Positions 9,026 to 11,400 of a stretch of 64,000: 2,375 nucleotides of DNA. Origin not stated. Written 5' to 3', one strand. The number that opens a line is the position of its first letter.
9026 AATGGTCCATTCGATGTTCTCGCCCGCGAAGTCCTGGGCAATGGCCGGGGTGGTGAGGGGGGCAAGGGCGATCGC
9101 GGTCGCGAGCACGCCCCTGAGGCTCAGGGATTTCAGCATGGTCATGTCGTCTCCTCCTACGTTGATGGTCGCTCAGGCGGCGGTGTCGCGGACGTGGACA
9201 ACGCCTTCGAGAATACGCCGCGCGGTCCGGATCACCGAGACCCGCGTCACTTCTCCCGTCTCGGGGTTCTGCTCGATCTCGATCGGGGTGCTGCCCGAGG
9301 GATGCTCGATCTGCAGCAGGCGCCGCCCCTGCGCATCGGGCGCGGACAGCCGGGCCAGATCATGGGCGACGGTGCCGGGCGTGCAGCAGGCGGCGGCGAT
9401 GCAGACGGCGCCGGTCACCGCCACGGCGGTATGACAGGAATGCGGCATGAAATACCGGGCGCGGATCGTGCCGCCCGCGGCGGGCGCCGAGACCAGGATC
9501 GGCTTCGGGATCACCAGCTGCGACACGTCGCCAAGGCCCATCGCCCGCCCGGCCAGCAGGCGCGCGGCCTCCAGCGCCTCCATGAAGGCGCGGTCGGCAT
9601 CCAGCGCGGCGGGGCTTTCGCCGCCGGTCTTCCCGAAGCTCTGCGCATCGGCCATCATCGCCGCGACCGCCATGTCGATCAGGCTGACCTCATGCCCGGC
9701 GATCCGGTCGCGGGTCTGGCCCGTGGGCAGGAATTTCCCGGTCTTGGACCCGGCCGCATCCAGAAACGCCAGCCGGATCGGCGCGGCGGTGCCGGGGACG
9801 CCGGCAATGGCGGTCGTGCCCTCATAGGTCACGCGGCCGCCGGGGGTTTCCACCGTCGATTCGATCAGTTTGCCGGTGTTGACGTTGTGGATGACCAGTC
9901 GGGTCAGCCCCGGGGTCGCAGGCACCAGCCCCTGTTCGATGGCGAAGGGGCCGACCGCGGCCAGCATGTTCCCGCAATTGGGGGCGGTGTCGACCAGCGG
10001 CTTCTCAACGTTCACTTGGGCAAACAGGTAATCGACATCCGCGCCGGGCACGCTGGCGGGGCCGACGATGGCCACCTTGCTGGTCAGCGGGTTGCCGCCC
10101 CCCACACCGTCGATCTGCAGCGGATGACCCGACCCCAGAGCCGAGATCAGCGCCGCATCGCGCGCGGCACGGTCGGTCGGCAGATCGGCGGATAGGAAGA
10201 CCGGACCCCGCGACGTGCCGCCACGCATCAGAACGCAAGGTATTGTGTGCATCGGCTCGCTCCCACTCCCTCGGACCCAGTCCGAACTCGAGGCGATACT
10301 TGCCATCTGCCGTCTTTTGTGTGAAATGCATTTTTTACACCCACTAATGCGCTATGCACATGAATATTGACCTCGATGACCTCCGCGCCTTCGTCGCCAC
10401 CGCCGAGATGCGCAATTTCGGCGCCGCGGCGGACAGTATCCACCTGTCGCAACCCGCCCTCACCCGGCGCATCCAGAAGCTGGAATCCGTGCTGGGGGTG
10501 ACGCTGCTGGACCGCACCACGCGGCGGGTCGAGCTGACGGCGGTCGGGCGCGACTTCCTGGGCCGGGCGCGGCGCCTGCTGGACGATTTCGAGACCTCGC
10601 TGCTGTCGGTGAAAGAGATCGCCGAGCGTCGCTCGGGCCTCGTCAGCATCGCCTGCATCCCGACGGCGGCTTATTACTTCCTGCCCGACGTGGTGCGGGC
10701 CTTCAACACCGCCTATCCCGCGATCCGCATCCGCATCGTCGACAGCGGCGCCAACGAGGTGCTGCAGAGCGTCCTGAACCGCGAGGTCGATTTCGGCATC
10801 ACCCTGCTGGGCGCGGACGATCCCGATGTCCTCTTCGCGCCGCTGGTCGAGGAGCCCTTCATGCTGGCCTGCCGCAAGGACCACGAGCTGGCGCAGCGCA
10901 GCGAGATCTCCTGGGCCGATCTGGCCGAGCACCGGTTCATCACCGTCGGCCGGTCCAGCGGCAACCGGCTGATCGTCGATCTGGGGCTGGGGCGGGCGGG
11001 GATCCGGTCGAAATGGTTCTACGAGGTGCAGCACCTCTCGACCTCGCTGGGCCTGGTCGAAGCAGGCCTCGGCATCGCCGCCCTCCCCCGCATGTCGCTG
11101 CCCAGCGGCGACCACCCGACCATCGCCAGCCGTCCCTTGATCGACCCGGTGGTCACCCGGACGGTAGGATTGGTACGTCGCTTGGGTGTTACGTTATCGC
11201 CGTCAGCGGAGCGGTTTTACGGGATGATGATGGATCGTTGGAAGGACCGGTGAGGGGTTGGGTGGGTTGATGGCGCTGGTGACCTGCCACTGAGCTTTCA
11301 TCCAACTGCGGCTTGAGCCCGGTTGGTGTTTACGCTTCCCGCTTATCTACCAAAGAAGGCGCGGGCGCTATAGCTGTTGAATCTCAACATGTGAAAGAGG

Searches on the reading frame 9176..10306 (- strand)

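Call 71: search_protein_families(library=ncbifam, proteins=[window:9176-10306:-], max_evalue=1e-10)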
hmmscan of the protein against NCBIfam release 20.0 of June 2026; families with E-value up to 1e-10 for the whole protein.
window:9176-10306:- (377 aa): 2 families
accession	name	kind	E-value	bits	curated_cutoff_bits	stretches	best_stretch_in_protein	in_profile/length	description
NF033377.1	OMA_tautomer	equivalog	3.2e-147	490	440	1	27-372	1-348/349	4-oxalomesaconate tautomerase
TIGR02334.1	prpF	equivalog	6.7e-52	176.6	440.55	1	21-374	5-387/390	2-methylaconitate cis-trans isomerase PrpF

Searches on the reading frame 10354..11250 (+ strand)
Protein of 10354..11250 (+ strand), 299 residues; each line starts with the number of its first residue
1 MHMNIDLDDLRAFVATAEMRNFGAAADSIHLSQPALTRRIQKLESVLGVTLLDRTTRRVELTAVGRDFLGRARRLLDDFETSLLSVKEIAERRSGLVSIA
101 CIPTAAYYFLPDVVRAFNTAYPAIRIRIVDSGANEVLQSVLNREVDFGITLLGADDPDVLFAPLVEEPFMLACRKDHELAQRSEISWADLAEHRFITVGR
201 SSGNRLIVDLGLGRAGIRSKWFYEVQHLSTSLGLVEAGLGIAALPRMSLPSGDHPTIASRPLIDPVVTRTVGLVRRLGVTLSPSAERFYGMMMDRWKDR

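Call 71: search_protein_families(library=ncbifam, proteins=[window:10354-11250:+], max_evalue=1e-10)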
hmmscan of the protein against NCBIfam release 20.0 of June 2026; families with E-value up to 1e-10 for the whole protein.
window:10354-11250:+ (299 aa): 48 families (the best 25 are shown)
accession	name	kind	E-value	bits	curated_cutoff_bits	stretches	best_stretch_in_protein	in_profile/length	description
NF052633.1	LysR_TF_PsrA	exception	1.8e-94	316.1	540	1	1-295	1-295/297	L-proline-binding transcription factor PsrA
NF008416.0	PRK11242.1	equivalog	2.5e-45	155.1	277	1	9-296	5-291/300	transcriptional regulator CynR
NF040786.1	LysR_Sec_metab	equivalog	6.5e-45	153.4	250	1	5-293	1-295/298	selenium metabolism-associated LysR family transcriptional regulator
NF053705.1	TransRegGltCGpos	equivalog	1.1e-44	152.9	350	1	7-296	3-293/300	glutamate biosynthesis transcriptional regulator GltC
NF045775.1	acetoin_reg_AlsR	exception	1.5e-44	152.7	430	1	6-246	2-244/290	acetoin biosynthesis transcriptional regulator AlsR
NF047520.1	trans_act_CidR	equivalog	5.9e-40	137.3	415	1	6-289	2-285/292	cidABC operon transcriptional activator CidR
NF007439.0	PRK09986.1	equivalog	1.5e-37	129.6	290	1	4-263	6-267/296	LysR family transcriptional regulator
NF008361.0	PRK11151.1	equivalog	2.4e-37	128.9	329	1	7-287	3-284/305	DNA-binding transcriptional regulator OxyR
TIGR03339.1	phn_lysR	subfamily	1.3e-36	126.3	341.1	1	9-264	1-251/279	aminoethylphosphonate catabolism associated LysR family transcriptional regulator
NF007385.0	PRK09906.1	equivalog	1e-34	120.1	356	1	6-246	2-243/296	DNA-binding transcriptional regulator HcaR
NF008722.0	PRK11716.1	equivalog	1.8e-33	115.8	246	1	5-249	1-246/293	HTH-type transcriptional activator IlvY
NF045990.1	TransRegCbbRRhodb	equivalog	1e-32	113.4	450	1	4-246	5-249/304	LysR family regulator CbbR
TIGR02424.1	TF_pcaQ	equivalog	1.6e-29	102.8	303.8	1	5-233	3-232/300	pca operon transcription factor PcaQ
NF009327.0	PRK12684.1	subfamily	1.9e-27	96.4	402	1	19-248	16-247/313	CysB family HTH-type transcriptional regulator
NF040709.1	benzoate_BenM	exception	1.1e-26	93.9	600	1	6-266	2-264/299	benzoate utilization transcription regulator BenM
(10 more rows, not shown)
